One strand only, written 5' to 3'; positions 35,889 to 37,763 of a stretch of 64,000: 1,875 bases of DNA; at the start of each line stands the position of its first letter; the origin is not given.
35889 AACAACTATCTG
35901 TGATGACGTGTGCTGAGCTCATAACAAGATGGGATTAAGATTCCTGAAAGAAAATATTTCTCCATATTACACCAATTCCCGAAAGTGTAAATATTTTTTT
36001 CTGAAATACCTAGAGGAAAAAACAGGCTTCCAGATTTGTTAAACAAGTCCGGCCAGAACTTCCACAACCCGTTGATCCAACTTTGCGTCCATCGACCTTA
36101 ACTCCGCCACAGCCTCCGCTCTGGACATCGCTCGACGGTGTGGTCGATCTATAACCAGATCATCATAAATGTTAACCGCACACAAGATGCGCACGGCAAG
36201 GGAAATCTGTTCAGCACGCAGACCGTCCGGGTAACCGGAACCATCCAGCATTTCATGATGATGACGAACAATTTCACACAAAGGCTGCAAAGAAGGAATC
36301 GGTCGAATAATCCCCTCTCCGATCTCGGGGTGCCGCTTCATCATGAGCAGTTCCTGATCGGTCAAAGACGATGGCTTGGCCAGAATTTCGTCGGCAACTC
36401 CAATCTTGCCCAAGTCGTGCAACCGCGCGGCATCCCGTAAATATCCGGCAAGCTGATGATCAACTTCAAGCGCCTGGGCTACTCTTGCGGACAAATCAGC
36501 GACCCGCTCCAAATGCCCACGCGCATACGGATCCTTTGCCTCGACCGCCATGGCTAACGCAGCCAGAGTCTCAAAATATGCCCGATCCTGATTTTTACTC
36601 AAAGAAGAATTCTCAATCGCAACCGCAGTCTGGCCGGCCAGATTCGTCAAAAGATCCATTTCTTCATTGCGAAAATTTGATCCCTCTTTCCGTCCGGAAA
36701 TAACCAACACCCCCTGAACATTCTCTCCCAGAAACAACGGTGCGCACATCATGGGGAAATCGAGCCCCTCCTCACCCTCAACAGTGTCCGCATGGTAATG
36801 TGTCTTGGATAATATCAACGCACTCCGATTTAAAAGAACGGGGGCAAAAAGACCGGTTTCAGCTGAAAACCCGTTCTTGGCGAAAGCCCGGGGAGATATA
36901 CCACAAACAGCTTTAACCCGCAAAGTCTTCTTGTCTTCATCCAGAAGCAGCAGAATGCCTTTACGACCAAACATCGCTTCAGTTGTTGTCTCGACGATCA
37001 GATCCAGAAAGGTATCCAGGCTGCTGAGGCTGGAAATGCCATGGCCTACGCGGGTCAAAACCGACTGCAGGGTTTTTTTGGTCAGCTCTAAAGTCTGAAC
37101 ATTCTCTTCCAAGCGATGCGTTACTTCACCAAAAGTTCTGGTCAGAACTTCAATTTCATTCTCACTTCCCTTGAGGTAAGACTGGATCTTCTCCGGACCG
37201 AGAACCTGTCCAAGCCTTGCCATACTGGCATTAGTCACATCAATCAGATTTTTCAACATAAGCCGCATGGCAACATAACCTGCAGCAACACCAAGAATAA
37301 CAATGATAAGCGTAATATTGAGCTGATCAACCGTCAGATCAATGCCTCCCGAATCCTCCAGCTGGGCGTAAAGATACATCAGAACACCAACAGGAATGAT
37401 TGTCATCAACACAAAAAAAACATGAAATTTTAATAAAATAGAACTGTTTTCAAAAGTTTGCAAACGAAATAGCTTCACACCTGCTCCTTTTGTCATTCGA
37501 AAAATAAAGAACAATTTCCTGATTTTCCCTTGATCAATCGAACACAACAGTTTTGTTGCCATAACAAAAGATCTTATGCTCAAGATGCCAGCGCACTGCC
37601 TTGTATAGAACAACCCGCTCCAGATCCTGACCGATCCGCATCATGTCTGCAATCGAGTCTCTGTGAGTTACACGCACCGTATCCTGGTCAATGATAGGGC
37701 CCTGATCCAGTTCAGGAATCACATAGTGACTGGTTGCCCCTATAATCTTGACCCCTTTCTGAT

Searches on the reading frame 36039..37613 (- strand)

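Call 49: search_protein_families(library=pfam, proteins=[window:36039-37613:-], max_evalue=0.00001)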
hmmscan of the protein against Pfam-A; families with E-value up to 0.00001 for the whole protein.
window:36039-37613:- (524 aa): 5 families
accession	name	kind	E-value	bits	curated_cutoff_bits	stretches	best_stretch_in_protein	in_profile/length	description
PF13487.12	HD_5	-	1e-33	117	27.2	1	353-516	3-170/170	HD domain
PF01966.28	HD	-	2.4e-13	50.8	22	1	367-479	4-109/116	HD domain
PF13492.12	GAF_3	-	4.2e-13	50.3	27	1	212-335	14-129/129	GAF domain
PF13185.12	GAF_2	-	7.2e-13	49.4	28.6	1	198-334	3-136/136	GAF domain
PF01590.32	GAF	-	2e-07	32.1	22.4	1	199-333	2-133/133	GAF domain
